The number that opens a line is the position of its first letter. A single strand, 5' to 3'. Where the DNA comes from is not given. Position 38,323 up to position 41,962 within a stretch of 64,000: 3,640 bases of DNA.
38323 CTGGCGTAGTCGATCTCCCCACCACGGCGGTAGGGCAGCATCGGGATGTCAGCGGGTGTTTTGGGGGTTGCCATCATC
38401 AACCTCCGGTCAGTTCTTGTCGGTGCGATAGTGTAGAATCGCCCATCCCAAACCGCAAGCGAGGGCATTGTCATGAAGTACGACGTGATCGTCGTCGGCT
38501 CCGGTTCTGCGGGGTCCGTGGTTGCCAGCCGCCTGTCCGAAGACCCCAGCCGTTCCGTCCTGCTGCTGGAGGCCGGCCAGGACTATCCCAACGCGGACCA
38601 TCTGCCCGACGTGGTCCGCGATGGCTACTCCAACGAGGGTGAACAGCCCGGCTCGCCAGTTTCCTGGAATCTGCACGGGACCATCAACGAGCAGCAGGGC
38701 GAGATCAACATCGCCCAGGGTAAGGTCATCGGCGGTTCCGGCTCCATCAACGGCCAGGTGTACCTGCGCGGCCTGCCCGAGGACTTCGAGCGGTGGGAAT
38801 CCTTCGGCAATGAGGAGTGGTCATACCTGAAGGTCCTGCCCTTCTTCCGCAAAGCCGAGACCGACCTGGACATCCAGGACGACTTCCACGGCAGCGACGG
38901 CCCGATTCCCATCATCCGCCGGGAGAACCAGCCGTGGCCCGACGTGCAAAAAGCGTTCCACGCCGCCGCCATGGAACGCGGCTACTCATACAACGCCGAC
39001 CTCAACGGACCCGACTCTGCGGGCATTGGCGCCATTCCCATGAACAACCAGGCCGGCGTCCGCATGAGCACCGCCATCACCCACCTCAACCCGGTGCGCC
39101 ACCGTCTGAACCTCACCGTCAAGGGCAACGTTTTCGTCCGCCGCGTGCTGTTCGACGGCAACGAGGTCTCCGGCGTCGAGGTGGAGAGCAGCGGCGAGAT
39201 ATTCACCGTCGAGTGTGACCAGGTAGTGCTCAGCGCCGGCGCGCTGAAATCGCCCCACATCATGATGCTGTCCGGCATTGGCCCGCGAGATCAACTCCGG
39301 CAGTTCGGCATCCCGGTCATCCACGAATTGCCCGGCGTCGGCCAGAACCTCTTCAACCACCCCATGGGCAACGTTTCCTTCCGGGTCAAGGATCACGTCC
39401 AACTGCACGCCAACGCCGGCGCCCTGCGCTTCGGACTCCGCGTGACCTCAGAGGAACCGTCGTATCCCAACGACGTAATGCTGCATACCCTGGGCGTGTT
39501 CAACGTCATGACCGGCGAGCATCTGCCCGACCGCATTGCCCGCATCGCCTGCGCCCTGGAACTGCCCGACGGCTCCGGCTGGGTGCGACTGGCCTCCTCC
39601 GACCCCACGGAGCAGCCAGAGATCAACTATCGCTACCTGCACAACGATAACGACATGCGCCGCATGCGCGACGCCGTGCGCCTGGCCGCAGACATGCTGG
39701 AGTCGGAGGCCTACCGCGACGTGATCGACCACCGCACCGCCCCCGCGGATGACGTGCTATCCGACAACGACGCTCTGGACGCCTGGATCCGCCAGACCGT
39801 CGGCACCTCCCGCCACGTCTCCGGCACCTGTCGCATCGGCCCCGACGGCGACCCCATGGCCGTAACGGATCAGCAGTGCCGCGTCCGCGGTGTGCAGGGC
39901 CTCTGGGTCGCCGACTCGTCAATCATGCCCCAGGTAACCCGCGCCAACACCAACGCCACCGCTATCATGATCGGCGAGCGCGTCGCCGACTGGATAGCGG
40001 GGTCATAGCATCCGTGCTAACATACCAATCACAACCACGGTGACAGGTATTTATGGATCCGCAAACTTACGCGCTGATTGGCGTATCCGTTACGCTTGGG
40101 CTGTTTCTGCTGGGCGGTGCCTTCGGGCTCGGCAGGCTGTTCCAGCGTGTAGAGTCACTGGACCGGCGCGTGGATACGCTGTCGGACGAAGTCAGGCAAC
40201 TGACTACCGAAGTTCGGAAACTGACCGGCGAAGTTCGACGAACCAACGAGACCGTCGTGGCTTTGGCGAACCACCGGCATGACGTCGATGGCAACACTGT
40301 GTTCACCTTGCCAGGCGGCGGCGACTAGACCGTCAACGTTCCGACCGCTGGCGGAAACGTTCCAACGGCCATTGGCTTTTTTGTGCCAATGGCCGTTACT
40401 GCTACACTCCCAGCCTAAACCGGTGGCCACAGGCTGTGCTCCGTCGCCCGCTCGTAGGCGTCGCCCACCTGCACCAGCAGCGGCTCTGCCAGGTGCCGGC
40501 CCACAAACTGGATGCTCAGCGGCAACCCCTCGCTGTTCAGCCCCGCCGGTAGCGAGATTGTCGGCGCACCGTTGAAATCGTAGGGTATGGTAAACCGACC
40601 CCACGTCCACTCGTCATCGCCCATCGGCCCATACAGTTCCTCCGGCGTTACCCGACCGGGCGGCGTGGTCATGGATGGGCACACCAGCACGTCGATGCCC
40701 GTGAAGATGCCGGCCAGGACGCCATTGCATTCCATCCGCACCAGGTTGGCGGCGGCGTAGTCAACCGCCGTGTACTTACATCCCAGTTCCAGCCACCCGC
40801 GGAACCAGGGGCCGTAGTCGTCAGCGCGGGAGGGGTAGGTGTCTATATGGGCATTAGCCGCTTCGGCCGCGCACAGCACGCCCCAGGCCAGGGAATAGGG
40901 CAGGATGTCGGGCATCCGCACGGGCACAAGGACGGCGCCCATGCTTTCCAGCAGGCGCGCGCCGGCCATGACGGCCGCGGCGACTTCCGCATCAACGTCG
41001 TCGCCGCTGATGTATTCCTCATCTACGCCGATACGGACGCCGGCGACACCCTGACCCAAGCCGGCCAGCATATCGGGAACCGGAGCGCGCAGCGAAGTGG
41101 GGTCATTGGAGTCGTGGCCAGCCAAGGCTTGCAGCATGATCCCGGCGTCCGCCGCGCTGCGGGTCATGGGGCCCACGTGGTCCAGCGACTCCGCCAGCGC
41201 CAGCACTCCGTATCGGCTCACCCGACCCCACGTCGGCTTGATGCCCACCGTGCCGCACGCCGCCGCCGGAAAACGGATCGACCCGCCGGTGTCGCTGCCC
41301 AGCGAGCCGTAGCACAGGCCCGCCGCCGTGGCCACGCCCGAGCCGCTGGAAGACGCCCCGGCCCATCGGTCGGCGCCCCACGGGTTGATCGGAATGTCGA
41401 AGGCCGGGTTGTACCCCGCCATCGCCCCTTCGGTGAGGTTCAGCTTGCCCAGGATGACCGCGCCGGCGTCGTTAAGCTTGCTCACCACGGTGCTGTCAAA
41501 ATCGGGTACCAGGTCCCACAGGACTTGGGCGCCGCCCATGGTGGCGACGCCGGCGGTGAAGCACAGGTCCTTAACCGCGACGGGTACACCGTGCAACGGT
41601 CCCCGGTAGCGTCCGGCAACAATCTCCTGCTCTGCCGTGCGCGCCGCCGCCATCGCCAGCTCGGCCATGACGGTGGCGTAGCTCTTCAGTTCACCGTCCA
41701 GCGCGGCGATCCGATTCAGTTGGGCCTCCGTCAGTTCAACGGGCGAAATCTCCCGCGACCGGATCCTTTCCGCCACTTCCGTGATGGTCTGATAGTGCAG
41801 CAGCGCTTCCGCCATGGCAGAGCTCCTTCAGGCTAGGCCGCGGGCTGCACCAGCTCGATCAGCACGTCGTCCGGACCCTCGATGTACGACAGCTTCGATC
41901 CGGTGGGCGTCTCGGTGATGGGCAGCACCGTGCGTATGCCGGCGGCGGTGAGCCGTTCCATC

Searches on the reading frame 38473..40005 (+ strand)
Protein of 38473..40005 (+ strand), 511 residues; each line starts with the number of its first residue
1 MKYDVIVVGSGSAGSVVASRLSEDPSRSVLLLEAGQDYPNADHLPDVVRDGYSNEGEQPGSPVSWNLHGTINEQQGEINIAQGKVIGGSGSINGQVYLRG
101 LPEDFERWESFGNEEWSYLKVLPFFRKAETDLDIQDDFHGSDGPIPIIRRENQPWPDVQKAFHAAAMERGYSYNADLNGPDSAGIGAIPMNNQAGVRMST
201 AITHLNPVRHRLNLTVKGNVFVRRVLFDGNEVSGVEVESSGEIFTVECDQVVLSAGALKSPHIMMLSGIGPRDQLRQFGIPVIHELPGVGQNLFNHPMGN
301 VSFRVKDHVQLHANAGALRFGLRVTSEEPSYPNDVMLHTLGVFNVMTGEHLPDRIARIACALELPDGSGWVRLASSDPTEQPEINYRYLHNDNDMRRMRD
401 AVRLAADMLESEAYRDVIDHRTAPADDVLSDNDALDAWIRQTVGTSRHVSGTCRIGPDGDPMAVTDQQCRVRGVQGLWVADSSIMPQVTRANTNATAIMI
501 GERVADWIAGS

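Call 74: search_protein_families(library=pfam, proteins=[window:38473-40005:+], max_evalue=0.00001)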
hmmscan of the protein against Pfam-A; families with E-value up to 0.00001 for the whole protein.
window:38473-40005:+ (511 aa): 3 families
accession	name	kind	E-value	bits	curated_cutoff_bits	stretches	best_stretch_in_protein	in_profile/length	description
PF00732.25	GMC_oxred_N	-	1.3e-42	146.5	23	1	3-297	1-217/218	GMC oxidoreductase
PF05199.19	GMC_oxred_C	-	4e-36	125.1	24.6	1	365-501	1-139/139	GMC oxidoreductase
PF00890.30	FAD_binding_2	-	1.4e-06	28.3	20.4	0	4-36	1-32/414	FAD binding domain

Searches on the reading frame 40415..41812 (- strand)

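Call 74: search_protein_families(library=pfam, proteins=[window:40415-41812:-], max_evalue=0.00001)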
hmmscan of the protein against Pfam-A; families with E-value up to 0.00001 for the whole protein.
window:40415-41812:- (465 aa): 1 family
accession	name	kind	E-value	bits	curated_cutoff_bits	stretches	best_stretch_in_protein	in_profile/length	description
PF01425.27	Amidase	-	1.3e-102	344.6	27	1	26-446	1-444/445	Amidase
